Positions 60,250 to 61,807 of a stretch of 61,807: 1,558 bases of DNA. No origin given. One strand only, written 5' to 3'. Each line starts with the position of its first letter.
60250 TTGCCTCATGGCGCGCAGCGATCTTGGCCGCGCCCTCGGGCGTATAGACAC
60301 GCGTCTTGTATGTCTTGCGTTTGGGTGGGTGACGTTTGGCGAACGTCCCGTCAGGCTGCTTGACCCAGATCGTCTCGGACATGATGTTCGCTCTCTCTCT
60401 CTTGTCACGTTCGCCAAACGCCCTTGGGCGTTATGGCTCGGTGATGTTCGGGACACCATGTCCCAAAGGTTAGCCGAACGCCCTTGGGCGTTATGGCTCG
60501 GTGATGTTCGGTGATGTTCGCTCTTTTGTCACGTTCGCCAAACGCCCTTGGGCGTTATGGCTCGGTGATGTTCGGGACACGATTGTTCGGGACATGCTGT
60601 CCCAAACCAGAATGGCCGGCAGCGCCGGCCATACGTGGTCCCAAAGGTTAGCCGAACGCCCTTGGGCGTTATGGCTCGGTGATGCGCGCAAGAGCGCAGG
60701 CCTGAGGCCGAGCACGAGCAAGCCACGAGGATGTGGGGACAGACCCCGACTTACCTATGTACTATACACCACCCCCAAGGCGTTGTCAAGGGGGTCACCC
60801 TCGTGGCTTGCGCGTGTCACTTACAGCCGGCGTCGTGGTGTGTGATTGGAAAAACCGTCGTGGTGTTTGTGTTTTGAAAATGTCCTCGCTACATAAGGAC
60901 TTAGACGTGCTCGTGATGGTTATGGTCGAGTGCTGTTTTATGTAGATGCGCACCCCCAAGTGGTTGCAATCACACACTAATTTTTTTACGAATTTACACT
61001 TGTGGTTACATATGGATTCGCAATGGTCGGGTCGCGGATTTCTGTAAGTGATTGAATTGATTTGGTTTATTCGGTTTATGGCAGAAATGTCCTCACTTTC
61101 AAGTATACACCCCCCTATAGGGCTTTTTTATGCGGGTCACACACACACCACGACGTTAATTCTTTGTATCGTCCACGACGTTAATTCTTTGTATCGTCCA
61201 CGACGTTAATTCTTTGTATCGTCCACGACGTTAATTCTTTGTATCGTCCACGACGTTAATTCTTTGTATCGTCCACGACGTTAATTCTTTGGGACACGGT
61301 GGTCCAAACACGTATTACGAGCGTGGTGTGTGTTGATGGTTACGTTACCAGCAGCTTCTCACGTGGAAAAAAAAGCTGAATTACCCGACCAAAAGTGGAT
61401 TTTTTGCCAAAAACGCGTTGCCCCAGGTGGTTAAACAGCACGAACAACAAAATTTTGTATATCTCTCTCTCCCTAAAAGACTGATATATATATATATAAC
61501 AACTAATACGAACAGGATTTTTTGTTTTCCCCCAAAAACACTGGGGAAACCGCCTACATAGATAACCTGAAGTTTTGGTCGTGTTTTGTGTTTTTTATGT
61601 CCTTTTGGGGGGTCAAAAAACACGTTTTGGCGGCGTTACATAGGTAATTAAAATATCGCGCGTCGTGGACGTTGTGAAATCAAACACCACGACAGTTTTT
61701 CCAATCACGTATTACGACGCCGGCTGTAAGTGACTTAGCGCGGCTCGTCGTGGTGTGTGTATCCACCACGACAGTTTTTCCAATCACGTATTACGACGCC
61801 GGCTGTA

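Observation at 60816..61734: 0.8-kb AT-rich island bracketed by 54-bp inverted repeats, carrying 25-bp iterons x5.7 and an (AT)7 tract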

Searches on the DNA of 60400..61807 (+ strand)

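Call 6: search_dna_similar(query=window:60400-61807:+, collection=phages, mode=distant)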
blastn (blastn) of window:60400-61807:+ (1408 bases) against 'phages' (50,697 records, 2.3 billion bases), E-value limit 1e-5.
No match.

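Call 82: search_dna_similar(query=window:60780-61807:+, collection=plasmids, mode=distant, max_evalue=0.001)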
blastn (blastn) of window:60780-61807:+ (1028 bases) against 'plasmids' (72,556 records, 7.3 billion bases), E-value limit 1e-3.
No match.
